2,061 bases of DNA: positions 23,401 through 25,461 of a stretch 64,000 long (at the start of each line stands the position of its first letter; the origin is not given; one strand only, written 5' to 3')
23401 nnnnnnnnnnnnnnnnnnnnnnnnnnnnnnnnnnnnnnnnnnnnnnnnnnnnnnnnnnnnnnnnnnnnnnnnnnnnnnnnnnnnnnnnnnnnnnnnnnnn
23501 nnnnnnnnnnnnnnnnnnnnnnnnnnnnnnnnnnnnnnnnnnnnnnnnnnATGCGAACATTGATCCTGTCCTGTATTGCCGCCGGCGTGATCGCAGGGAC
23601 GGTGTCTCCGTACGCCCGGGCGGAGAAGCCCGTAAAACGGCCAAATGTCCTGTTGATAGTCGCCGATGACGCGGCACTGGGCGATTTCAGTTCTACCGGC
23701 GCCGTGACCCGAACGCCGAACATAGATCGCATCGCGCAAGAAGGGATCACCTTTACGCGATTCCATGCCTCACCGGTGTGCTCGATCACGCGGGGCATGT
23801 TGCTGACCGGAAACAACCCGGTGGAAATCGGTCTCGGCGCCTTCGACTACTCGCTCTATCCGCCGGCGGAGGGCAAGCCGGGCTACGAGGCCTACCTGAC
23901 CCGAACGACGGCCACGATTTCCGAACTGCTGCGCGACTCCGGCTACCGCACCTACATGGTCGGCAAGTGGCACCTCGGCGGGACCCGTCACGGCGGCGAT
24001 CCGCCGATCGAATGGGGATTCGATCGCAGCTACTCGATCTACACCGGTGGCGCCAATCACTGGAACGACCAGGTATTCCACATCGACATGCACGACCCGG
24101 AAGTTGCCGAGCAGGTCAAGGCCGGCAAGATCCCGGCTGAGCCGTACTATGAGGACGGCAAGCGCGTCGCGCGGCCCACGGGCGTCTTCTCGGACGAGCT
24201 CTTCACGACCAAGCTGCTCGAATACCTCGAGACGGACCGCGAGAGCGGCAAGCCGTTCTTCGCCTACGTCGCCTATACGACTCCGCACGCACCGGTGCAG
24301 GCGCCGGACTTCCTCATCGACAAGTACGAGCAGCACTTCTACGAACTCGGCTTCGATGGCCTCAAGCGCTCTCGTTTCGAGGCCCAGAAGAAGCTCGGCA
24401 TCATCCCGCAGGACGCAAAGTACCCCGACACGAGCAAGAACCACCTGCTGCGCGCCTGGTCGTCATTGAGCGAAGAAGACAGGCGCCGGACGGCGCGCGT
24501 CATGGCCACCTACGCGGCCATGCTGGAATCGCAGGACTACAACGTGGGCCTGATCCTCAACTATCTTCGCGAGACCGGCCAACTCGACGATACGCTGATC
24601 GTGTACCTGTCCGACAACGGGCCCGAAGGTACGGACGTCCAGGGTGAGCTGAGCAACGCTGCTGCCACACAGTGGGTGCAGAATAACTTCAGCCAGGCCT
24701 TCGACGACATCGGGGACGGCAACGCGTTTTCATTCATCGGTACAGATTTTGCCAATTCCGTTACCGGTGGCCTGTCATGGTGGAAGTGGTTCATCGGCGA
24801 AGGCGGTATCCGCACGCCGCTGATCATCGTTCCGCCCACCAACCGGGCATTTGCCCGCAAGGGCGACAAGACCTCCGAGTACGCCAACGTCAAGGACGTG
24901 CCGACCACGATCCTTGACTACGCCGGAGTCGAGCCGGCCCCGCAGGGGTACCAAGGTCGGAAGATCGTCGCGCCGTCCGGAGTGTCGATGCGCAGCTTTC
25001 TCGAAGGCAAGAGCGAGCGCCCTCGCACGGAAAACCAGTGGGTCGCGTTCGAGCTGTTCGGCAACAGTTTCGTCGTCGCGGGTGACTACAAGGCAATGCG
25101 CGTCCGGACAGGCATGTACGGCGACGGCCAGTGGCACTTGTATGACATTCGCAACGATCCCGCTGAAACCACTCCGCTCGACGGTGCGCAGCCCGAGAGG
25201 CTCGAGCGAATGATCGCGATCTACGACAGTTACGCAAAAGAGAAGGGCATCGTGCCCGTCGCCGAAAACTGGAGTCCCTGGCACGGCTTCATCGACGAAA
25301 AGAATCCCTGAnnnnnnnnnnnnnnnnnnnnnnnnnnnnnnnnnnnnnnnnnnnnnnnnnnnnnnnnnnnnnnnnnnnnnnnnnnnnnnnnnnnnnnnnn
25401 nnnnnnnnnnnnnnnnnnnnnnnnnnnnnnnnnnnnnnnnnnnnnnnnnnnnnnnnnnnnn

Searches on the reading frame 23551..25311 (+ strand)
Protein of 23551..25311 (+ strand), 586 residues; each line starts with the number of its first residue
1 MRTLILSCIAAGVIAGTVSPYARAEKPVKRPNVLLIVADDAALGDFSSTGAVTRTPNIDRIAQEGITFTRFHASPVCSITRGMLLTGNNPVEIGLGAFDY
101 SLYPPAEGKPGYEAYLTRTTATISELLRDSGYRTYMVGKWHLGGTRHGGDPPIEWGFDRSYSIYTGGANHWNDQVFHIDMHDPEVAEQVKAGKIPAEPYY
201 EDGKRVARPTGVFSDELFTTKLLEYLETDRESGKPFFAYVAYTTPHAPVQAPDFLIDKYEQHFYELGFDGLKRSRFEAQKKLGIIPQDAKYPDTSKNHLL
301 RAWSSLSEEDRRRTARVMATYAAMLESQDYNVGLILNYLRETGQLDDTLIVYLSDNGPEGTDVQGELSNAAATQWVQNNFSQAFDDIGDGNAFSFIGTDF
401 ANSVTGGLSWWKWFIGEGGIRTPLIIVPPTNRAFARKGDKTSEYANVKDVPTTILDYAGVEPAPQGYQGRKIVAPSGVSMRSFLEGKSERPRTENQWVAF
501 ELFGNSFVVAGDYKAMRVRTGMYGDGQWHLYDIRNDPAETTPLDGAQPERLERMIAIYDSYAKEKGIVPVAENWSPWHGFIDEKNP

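Call 11: search_protein_families(library=pfam, proteins=[window:23551-25311:+], max_evalue=0.01)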
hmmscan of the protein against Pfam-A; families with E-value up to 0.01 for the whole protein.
window:23551-25311:+ (586 aa): 2 families
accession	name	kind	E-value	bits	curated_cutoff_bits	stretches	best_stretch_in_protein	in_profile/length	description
PF00884.28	Sulfatase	-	6.8e-50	170.5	25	1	31-460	1-301/301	Sulfatase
PF16347.10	SGSH_C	-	1.4e-05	25.7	29.3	1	412-542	8-130/154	N-sulphoglucosamine sulphohydrolase, C-terminal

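Call 12: search_protein_families(library=ncbifam, proteins=[window:23551-25311:+], max_evalue=0.01)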
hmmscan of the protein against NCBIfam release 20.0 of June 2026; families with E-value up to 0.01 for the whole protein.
window:23551-25311:+ (586 aa): 4 families
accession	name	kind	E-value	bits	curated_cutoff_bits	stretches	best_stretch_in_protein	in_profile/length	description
NF010322.0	PRK13759.1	equivalog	6e-33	114.1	481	3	29-143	5-108/486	arylsulfatase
TIGR03417.1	chol_sulfatase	equivalog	1.6e-22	80.1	433.45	3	29-145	1-106/500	choline-sulfatase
NF045661.1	HdlasePehA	equivalog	2.7e-22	79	900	2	212-358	179-321/506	phosphoric/sulfuric ester hydrolase PehA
NF052527.1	Mn_arylsulf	exception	2.7e-15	56.2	850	2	30-146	1-107/479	manganese-dependent arylsulfatase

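Call 13: search_solved_structures(query=window:23551-25311:+, max_evalue=0.00001, show_alignments=3)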
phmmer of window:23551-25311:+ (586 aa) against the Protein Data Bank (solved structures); distinct sequences matched with E-value up to 0.00001: 81 (the best 60 are shown).
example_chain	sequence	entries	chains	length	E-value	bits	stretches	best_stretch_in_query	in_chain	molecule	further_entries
1hdh_A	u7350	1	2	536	1.2e-105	357.5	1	29-571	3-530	Arylsulfatase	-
5aj9_A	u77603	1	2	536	7.5e-105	354.8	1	29-571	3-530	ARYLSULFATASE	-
4cxk_A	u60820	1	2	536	7.6e-105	354.8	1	29-571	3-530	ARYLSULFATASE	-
4cys_A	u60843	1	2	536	1.4e-104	353.9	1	29-571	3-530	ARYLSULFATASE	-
4cxs_A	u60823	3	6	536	4.7e-104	352.2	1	29-571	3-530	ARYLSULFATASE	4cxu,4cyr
7all_AAA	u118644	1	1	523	5.5e-55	190.1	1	30-359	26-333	Arylsulfatase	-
3ed4_A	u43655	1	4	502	1.3e-33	119.5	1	7-263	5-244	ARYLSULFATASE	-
7stt_A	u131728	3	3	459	6.6e-32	113.9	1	29-144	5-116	N-acetylgalactosamine-6-sulfatase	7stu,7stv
6ust_A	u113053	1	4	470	1.2e-31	113.1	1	30-269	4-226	N-acetylgalactosamine 6-sulfate sulfatase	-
9hh3_A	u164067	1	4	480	7.9e-31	110.3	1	29-254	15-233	Sulfatase, family S1-19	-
6bia_A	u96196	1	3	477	3.1e-30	108.4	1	28-253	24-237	Sulfatase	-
9hh2_A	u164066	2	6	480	2.8e-29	105.2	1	29-254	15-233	Sulfatase, family S1-19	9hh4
9fo1_A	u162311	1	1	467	9.2e-29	103.5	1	24-158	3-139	k-carrageenan sulfatase S1_16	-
6b0k_A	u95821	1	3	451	2.3e-28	102.2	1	30-253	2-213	Iota-carrageenan sulfatase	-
6b0j_A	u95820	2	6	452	2.3e-28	102.2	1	30-253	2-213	Iota-carrageenan sulfatase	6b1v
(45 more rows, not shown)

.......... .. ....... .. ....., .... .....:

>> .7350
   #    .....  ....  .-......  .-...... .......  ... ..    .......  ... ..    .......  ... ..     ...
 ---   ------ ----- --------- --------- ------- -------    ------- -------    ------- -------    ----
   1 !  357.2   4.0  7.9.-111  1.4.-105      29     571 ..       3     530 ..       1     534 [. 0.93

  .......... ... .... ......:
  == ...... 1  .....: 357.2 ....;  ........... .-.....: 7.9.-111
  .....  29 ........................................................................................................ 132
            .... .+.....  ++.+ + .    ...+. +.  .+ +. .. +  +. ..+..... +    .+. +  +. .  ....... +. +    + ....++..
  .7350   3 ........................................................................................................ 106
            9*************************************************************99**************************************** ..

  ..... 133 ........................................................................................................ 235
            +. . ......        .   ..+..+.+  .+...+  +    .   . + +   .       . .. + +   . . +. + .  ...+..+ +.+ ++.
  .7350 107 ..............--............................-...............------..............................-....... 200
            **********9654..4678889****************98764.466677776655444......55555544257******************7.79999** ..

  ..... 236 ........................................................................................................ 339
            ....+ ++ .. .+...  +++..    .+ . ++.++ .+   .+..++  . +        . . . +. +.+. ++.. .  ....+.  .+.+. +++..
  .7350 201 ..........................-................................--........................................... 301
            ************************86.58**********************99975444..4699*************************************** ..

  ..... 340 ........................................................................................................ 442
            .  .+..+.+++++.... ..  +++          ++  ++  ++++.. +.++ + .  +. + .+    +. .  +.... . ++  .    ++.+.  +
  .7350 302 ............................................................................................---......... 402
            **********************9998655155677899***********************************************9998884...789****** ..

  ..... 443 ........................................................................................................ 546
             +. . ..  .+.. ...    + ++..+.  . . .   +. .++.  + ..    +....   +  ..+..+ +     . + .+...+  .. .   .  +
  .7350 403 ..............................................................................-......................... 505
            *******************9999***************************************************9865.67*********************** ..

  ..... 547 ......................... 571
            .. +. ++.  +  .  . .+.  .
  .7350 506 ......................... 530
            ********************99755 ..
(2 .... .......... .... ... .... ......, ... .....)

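Call 14: find_homologous_proteins(query=window:23551-25311:+, max_evalue=1e-20)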
Query window:23551-25311:+ (586 aa): 3197 proteins with E <= 1e-20 among 8000 candidates; the best 120 are listed.
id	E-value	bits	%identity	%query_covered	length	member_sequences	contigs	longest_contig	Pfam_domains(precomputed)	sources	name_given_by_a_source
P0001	0.0e+0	1262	91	100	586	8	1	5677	PF00884.29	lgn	-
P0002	0.0e+0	1232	89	100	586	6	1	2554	PF00884.29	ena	-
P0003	0.0e+0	1109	78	99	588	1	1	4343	PF00884.29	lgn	-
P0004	0.0e+0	1099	78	99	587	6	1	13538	PF16347.11,PF00884.29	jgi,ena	-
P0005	0.0e+0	1096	77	99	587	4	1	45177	PF00884.29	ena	-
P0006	0.0e+0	1024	72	97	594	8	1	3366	PF00884.29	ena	-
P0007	0.0e+0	1021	71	100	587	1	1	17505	PF00884.29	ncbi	-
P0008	0.0e+0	1019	73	99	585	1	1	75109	PF00884.29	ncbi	-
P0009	0.0e+0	1018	70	99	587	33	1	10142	PF00884.29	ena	-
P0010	7.6e-298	1007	69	99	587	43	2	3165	PF16347.11,PF00884.29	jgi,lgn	-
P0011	1.6e-297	1006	70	99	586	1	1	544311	PF00884.29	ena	-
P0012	3.5e-296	1002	69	99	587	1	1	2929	PF16347.11,PF00884.29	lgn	-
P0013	9.3e-296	1000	70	100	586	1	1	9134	PF16347.11,PF00884.29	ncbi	-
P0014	1.4e-294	996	73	95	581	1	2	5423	PF00884.29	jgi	jgi:arylsulfatase A-like enzyme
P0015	2.1e-292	989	71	95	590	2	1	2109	PF16347.11,PF00884.29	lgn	-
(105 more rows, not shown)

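Call 16: find_encoding_contigs(protein=window:23551-25311:+, flank=10000, max_places=4)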
Protein window:23551-25311:+ (586 aa): no gene with exactly this product is on record in the collection.

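Call 21: find_related_loci(query=A1, collection=genome_contigs, flank=10000)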
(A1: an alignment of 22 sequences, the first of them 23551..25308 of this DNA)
Query A1 (586 aa) in genome_contigs; peptide patterns used: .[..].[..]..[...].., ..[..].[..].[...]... (x = any residue, [..] = any of these).
279 stretches matched a pattern; 241 encode a relative of the query (tblastn E <= 1e-3); the best 80 are kept; 79 distinct loci.
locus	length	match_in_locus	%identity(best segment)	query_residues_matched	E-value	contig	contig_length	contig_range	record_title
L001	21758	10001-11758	90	1-586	0e+0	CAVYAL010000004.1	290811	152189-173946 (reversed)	MAG: uncultured Gammaproteobacteria bacterium isolate MFD09779.bin.1.345 genome assembly, contig: contig_25846, whole ge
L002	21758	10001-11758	90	1-586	0e+0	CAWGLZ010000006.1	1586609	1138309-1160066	MAG: uncultured Gammaproteobacteria bacterium isolate MFD09779.bin.1.284 genome assembly, contig: contig_6257, whole gen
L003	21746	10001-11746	77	1-582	0e+0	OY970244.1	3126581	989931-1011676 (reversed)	MAG: uncultured Gammaproteobacteria bacterium isolate MFD09779.bin.1.205 genome assembly, chromosome: 1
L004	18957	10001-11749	73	2-582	0e+0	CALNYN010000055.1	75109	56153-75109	MAG: uncultured Gemmatimonadota bacterium isolate LOGT_bin.0093 genome assembly, contig: contig_128353, whole genome sho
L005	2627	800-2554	69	1-585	0e+0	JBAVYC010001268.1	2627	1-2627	MAG: Desulfobacterales bacterium isolate MFD03804_ilm_asm_bin1 k127_360028, whole genome shotgun sequence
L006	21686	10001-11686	71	22-583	0e+0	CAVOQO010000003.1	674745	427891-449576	MAG: uncultured Gammaproteobacteria bacterium isolate MFD09779.bin.2.196 genome assembly, contig: contig_14206, whole ge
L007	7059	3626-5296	71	29-585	0e+0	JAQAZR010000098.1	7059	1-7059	MAG: Deltaproteobacteria bacterium isolate MAG_302_bin-18 302_bin-18_ctg-098, whole genome shotgun sequence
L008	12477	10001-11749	68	1-583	0e+0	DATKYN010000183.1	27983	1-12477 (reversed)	MAG TPA_asm: Burkholderiales bacterium isolate SMAG_U14220 k141_1195880, whole genome shotgun sequence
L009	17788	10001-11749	66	1-583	0e+0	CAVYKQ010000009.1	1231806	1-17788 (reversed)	MAG: Pirellulaceae bacterium isolate MFD03804.bin.2.65 genome assembly, contig: contig_6903, whole genome shotgun sequen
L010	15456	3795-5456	71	31-584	0e+0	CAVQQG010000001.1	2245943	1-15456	MAG: uncultured Planctomycetia bacterium isolate MFD09779.bin.2.3 genome assembly, contig: contig_4035, whole genome sho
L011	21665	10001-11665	69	29-583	0e+0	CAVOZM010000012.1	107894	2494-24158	MAG: Pirellulaceae bacterium isolate MFD09779.bin.2.214 genome assembly, contig: contig_20407, whole genome shotgun sequ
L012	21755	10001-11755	67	1-585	0e+0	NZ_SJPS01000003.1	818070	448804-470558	Bythopirellula polymerisocia strain Pla144 Pla144_contig00003, whole genome shotgun sequence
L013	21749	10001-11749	69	1-583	0e+0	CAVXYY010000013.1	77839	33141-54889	MAG: uncultured Gammaproteobacteria bacterium isolate MFD09779.bin.1.236 genome assembly, contig: contig_7924, whole gen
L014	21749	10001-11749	67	1-583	0e+0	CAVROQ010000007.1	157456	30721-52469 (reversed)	MAG: uncultured Gammaproteobacteria bacterium isolate MFD03804.bin.1.8 genome assembly, contig: contig_15684, whole geno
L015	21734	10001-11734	65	5-584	0e+0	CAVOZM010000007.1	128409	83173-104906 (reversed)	MAG: Pirellulaceae bacterium isolate MFD09779.bin.2.214 genome assembly, contig: contig_1347, whole genome shotgun seque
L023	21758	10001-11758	90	1-586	0e+0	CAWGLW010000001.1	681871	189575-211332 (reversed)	MAG: uncultured Gammaproteobacteria bacterium isolate MFD09779.bin.1.244 genome assembly, contig: contig_20204, whole ge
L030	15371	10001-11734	64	2-584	0e+0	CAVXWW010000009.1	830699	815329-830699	MAG: uncultured Gammaproteobacteria bacterium isolate MFD03804.bin.1.251 genome assembly, contig: contig_9063, whole gen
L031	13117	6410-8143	64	2-584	0e+0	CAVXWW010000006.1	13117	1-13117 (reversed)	MAG: uncultured Gammaproteobacteria bacterium isolate MFD03804.bin.1.251 genome assembly, contig: contig_53696, whole ge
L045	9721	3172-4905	51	5-576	0e+0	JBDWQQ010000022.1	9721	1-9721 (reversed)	MAG: Halioglobus sp. isolate LC.107.M.D6_472_47 LC_107_M_D6_472_47_000000000022, whole genome shotgun sequence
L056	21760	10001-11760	64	2-583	5e-178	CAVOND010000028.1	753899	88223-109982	MAG: Pirellulaceae bacterium isolate MFD09779.bin.2.171 genome assembly, contig: contig_8509, whole genome shotgun seque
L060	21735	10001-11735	62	5-584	1e-138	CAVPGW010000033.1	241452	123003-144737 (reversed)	MAG: Pirellulaceae bacterium isolate MFD09964.bin.2.82 genome assembly, contig: contig_62337, whole genome shotgun seque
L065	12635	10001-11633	51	29-577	8e-165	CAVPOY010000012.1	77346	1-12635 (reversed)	MAG: uncultured Gammaproteobacteria bacterium isolate MFD09779.bin.2.53 genome assembly, contig: contig_32594, whole gen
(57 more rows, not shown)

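Call 33: search_protein_families(library=pfam, proteins=[L056:12980-13582:+, L023:7954-8733:+, L002:6791-7897:-, L060:11848-12957:+, L023:12801-13739:+, L030:7808-9061:+, L031:5525-6289:+, L045:1763-2674:+, L065:6492-8051:+], max_evalue=0.001)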
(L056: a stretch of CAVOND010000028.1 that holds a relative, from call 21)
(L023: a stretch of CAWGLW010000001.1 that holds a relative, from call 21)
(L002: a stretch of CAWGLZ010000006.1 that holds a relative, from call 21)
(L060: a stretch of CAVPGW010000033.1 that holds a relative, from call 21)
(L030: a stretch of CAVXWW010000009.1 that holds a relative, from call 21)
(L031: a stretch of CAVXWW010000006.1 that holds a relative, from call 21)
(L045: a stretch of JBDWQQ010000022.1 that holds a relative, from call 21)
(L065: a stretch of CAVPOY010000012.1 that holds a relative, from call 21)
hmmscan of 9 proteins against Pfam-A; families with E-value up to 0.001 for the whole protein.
L056:12980-13582:+ (200 aa): 0 families

L023:7954-8733:+ (259 aa): 2 families
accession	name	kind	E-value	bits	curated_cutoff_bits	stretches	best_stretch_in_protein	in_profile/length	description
PF00378.25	ECH_1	-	1.6e-39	136.2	27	1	15-245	6-239/251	Enoyl-CoA hydratase/isomerase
PF16113.10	ECH_2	-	3.1e-13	50.4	27.2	1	41-218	28-211/335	Enoyl-CoA hydratase/isomerase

L002:6791-7897:- (368 aa): 3 families
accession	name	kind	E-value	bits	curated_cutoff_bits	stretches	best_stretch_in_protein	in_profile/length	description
PF12625.12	Arabinose_bd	-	8.9e-32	111.1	27.6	1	52-234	1-184/185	Arabinose-binding domain of AraC transcription regulator, N-term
PF12833.13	HTH_18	-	1.6e-18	67.2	33.6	1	285-361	2-79/80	Helix-turn-helix domain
PF00165.29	HTH_AraC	-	4.7e-10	39.8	26.6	1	325-360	7-41/42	Bacterial regulatory helix-turn-helix proteins, AraC family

L060:11848-12957:+ (369 aa): 1 family
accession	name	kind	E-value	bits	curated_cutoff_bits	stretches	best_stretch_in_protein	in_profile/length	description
PF06772.16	LtrA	-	1.8e-63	215.4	31.9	1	1-336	5-348/356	Bacterial low temperature requirement A protein (LtrA)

L023:12801-13739:+ (312 aa): 3 families
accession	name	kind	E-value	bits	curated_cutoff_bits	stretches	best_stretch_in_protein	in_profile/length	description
PF12697.13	Abhydrolase_6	-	1.8e-14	55.4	26.3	1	60-295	5-211/217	Alpha/beta hydrolase family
PF12146.15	Hydrolase_4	-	2.4e-13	50.4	27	1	55-295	6-238/239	Serine aminopeptidase, S33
PF07859.19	Abhydrolase_3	-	0.00015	22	25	1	118-163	65-112/210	alpha/beta hydrolase fold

L030:7808-9061:+ (417 aa): 1 family
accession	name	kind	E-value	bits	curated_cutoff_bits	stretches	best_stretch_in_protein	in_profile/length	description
PF02515.22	CoA_transf_3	-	1.5e-86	291.3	23.3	1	5-376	1-366/366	CoA-transferase family III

L031:5525-6289:+ (254 aa): 0 families

L045:1763-2674:+ (303 aa): 1 family
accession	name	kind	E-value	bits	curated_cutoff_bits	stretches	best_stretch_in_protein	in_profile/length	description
PF03625.19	DUF302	-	2.7e-19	69.3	23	2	62-113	1-52/63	Domain of unknown function DUF302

L065:6492-8051:+ (519 aa): 6 families
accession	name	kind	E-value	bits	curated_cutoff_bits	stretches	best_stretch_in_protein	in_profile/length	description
PF00158.32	Sigma54_activat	-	2.2e-68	229.7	20.2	1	194-360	2-168/168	Sigma-54 interaction domain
PF14532.12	Sigma54_activ_2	-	4.6e-22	79.2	25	1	195-364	2-138/138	Sigma-54 interaction domain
PF25601.1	AAA_lid_14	-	7.2e-17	61.4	27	1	365-431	1-67/87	AAA+ ATPase lid domain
PF07728.20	AAA_5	-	2.8e-07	31.1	22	1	216-335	1-123/139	AAA domain (dynein-related subfamily)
PF02954.25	HTH_8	-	0.00013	22.1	22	0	465-507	3-42/42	Bacterial regulatory protein, Fis family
PF07724.20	AAA_2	-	0.00055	20.5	27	0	217-319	6-109/166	AAA domain (Cdc48 subfamily)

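Call 79: find_encoding_contigs(protein=P0003, flank=5000, max_places=3)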
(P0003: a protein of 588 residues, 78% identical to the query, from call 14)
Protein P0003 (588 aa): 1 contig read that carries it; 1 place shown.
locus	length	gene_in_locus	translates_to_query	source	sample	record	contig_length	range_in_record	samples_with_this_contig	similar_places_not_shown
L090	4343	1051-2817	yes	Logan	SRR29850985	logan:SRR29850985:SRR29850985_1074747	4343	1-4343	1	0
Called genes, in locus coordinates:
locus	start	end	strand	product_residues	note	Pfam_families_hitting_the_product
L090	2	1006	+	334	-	?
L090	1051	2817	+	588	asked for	PF00884:Sulfatase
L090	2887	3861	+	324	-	PF00561:Abhydrolase_1, PF12697:Abhydrolase_6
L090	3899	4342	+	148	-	?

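Call 87: search_protein_representatives(alignment_id=A1)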
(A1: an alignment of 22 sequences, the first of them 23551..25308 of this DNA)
Query: 22 sequences, 586 profile positions. Proteins with E-value up to 0.001 (for the whole library): 103620; up to 1e-10: 36259; up to 1e-30: 3880. The best 150 are listed.
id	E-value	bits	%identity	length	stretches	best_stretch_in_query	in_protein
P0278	5.3e-247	837.1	-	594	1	9-579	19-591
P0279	2.1e-185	633.7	-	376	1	205-577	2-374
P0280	2.2e-163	561.0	-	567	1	22-576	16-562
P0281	1.2e-160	551.9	-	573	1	17-579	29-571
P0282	4.8e-147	507.0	-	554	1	28-578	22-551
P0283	3.1e-145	501.0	-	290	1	222-489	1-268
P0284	5.6e-145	500.2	-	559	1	17-580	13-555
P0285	1.6e-137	475.6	-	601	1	18-570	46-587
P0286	2.4e-137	475.0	-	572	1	20-580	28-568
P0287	3.2e-136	471.3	-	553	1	27-575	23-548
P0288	7.2e-135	466.8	-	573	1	8-569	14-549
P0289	4.6e-129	447.6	-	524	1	33-572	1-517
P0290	6.0e-129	447.3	-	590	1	7-583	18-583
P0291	2.8e-128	445.1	-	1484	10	211-564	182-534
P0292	1.3e-126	439.6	-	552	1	6-568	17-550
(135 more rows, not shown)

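Call 93: search_protein_families(library=pfam, proteins=[L090:2-1006:+, L090:3899-4342:+], max_evalue=0.01)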
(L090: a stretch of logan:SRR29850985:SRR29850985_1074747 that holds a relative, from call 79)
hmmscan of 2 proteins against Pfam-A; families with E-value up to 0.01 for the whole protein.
L090:2-1006:+ (334 aa): 1 family
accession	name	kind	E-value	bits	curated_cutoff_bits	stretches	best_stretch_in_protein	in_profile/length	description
PF02515.22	CoA_transf_3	-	6.5e-55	187.2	23.3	1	1-287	86-366/366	CoA-transferase family III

L090:3899-4342:+ (148 aa): 4 families
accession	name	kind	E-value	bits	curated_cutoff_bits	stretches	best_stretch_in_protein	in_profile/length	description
PF12697.13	Abhydrolase_6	-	2.2e-07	32.2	26.3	1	56-142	1-84/217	Alpha/beta hydrolase family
PF12146.15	Hydrolase_4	-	4.7e-06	26.5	27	1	52-142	3-94/239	Serine aminopeptidase, S33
PF00561.26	Abhydrolase_1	-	6.6e-05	23.1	25.8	1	56-143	3-88/245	alpha/beta hydrolase fold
PF07859.19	Abhydrolase_3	-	0.0026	18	25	1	115-146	60-93/210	alpha/beta hydrolase fold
